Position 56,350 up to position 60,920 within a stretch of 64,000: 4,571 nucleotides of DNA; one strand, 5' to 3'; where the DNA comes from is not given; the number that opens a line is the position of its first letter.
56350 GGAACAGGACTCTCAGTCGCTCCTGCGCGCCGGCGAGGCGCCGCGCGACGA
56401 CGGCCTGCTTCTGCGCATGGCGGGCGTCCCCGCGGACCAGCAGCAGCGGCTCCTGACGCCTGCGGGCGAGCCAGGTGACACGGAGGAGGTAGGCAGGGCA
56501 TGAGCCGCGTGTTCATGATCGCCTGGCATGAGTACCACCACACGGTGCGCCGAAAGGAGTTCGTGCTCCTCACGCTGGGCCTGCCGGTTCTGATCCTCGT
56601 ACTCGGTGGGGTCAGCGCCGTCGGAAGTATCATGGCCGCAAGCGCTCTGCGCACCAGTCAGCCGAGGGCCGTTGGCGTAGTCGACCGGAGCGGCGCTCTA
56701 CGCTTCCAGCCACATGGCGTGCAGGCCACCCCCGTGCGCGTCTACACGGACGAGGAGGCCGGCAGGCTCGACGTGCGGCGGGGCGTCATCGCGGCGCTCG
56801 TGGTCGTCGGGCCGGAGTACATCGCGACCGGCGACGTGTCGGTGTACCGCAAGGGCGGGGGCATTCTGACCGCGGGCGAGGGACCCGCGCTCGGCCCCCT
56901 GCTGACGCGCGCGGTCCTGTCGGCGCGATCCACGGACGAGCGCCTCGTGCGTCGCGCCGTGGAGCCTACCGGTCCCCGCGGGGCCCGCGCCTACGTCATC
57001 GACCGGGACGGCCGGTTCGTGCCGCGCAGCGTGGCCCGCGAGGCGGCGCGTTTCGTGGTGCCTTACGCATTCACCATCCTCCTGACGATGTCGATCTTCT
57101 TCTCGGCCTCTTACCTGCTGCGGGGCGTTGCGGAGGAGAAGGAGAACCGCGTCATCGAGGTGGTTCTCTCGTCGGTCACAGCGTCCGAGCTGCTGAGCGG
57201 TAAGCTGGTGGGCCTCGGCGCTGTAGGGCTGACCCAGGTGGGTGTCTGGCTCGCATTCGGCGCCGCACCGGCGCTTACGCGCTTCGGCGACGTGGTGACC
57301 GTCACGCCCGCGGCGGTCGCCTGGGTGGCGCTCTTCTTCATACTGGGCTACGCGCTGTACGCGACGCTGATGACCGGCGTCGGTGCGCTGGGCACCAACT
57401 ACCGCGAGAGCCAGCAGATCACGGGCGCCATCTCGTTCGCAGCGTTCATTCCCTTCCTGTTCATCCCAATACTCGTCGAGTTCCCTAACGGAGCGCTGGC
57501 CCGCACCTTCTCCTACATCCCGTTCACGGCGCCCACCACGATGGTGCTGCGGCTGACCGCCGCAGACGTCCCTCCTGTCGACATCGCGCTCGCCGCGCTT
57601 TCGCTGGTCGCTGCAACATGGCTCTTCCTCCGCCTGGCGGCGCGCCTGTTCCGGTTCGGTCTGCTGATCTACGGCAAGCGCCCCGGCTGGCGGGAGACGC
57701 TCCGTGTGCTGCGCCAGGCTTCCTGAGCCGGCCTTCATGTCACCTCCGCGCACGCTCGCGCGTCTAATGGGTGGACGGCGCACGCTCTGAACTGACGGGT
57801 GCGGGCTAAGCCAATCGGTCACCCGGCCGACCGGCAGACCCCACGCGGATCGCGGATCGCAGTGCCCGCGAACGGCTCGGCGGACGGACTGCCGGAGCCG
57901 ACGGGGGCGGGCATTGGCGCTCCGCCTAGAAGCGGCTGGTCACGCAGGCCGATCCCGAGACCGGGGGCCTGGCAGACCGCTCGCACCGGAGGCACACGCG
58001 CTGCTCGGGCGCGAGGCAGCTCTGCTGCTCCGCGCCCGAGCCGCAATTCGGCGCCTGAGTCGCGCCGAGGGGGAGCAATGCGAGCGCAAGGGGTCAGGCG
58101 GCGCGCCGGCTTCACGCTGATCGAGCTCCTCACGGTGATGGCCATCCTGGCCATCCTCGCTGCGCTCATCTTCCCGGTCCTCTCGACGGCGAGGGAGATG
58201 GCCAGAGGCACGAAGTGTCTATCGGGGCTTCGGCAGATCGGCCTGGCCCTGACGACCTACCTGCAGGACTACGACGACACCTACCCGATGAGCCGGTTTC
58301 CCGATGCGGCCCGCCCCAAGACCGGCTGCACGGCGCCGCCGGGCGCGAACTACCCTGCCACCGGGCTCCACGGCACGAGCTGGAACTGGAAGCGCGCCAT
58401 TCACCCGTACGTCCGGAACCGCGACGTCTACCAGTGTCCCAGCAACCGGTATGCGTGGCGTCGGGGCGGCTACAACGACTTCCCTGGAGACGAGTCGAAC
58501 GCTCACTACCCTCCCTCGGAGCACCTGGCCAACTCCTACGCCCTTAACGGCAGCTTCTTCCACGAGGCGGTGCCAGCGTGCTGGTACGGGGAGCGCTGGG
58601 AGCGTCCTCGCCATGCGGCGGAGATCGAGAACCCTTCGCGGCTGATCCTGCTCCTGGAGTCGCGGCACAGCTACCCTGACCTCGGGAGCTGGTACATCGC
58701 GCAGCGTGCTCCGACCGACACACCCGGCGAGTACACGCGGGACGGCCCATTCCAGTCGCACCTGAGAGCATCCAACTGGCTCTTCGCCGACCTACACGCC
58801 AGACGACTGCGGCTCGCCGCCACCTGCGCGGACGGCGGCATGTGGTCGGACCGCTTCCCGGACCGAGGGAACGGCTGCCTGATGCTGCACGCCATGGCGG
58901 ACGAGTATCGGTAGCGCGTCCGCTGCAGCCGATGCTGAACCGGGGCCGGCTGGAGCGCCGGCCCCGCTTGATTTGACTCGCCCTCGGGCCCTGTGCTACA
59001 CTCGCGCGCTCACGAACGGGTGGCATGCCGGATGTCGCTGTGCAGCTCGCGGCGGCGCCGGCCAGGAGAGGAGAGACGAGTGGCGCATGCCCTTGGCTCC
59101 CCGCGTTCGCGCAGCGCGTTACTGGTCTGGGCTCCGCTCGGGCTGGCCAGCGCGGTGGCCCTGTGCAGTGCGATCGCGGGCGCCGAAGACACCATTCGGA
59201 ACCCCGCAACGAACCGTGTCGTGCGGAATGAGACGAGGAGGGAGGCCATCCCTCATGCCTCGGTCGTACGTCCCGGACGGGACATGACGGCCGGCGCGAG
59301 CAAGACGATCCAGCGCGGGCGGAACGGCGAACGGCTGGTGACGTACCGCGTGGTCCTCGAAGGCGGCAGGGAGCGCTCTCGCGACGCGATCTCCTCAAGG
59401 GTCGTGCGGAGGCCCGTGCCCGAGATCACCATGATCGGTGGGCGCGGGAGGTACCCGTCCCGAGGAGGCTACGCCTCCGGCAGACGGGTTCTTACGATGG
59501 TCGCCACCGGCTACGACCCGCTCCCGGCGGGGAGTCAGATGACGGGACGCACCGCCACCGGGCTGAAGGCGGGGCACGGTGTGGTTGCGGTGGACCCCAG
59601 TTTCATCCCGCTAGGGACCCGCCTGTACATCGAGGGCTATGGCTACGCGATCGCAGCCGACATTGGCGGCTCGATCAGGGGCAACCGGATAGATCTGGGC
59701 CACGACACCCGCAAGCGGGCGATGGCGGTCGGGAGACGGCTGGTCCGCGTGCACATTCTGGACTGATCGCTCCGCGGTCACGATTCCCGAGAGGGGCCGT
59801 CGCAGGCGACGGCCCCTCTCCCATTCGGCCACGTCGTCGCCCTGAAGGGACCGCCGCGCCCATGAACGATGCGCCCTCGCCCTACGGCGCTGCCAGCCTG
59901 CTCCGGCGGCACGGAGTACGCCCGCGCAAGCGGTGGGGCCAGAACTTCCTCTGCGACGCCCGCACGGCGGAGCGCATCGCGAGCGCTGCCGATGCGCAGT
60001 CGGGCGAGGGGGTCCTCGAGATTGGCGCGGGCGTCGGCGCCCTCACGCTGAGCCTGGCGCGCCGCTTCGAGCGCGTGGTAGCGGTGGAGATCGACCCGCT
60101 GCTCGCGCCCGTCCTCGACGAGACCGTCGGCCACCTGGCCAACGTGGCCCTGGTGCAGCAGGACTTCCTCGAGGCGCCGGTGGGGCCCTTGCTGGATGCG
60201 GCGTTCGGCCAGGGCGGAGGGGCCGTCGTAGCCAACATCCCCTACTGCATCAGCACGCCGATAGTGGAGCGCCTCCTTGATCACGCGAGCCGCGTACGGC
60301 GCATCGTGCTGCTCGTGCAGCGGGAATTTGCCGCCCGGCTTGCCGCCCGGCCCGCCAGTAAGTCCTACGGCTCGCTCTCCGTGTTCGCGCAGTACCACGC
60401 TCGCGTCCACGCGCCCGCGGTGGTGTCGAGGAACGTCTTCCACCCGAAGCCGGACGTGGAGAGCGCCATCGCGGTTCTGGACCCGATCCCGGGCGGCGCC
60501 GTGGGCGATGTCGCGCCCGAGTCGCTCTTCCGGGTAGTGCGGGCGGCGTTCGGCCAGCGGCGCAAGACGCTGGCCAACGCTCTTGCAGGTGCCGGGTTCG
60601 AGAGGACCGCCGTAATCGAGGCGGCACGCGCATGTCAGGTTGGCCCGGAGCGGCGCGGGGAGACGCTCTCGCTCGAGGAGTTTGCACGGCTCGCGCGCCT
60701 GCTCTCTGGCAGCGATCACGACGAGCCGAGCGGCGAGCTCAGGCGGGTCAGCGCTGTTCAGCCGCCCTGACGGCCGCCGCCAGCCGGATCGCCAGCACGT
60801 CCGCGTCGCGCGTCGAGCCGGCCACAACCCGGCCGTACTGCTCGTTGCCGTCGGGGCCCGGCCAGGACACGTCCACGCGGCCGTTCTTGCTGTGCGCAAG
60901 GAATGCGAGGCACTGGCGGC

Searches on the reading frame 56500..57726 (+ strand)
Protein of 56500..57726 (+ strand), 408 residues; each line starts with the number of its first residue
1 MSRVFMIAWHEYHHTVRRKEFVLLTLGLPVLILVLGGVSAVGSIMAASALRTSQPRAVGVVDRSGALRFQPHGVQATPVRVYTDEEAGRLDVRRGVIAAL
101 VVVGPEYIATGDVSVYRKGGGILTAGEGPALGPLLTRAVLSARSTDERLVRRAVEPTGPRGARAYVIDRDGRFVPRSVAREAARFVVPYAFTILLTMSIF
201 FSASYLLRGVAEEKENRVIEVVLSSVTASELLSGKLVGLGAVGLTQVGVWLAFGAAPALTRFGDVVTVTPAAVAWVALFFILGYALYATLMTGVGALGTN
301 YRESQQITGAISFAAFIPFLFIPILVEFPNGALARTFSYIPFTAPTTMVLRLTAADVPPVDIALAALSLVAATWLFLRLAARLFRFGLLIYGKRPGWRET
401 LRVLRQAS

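Call 89: search_protein_families(library=pfam, proteins=[window:56500-57726:+], max_evalue=0.0001)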
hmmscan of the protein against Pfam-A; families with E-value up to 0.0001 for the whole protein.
window:56500-57726:+ (408 aa): 1 family
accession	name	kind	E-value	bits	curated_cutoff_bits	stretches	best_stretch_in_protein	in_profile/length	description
PF12698.13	ABC2_membrane_3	-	8.2e-36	124.2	31.6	1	19-381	1-346/347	ABC-2 family transporter protein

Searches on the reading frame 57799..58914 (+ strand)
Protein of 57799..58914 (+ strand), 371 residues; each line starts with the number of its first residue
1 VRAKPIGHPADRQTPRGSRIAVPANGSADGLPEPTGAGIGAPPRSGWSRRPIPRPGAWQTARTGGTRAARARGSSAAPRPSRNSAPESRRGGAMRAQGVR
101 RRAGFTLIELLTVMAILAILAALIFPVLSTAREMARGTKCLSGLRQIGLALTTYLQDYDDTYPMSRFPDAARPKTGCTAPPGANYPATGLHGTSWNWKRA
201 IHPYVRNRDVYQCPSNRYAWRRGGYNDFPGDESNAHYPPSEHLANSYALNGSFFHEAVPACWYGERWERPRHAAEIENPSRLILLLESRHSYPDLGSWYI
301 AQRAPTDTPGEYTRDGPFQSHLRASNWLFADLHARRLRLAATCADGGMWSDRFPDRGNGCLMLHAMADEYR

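Call 90: search_protein_families(library=pfam, proteins=[window:57799-58914:+], max_evalue=0.0001)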
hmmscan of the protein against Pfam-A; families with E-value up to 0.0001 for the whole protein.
window:57799-58914:+ (371 aa): 2 families
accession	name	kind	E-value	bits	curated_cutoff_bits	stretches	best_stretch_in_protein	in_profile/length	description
PF07596.16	SBP_bac_10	-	1.3e-08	35.7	23.3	1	130-222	2-77/268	Protein of unknown function (DUF1559)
PF07963.17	N_methyl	-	4.8e-08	32.7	21.2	1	100-125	2-27/27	Prokaryotic N-terminal methylation motif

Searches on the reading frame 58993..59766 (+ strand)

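Call 90: search_protein_families(library=pfam, proteins=[window:58993-59766:+], max_evalue=0.0001)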
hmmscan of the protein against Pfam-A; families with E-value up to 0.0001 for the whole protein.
window:58993-59766:+ (257 aa): 2 families
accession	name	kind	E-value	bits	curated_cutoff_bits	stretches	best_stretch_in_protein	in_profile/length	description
PF06725.17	3D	-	5.7e-17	62.1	23.8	1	197-256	2-71/72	3D domain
PF07501.17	G5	-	1.5e-15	57.6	23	1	78-149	2-73/75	G5 domain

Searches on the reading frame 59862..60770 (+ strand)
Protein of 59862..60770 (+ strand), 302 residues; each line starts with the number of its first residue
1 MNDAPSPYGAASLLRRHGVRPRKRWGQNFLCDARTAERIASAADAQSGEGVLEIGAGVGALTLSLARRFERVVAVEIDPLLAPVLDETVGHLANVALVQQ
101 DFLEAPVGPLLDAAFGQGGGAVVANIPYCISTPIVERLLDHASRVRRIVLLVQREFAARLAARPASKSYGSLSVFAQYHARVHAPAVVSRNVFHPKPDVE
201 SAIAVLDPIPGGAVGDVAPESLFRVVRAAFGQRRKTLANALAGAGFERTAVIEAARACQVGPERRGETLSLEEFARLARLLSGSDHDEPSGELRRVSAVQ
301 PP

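Call 90: search_protein_families(library=pfam, proteins=[window:59862-60770:+], max_evalue=0.0001)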
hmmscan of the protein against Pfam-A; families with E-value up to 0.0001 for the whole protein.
window:59862-60770:+ (302 aa): 3 families
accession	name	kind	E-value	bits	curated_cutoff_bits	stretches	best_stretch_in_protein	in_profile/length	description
PF00398.26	RrnaAD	-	7.5e-52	176.5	24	1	22-275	5-255/263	Ribosomal RNA adenine dimethylase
PF13649.12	Methyltransf_25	-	1.1e-05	26.4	27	1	51-107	1-60/97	Methyltransferase domain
PF02475.24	TRM5-TYW2_MTfase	-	8.6e-05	23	28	0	33-88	22-79/164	TRM5/TYW2 methyltransferase domain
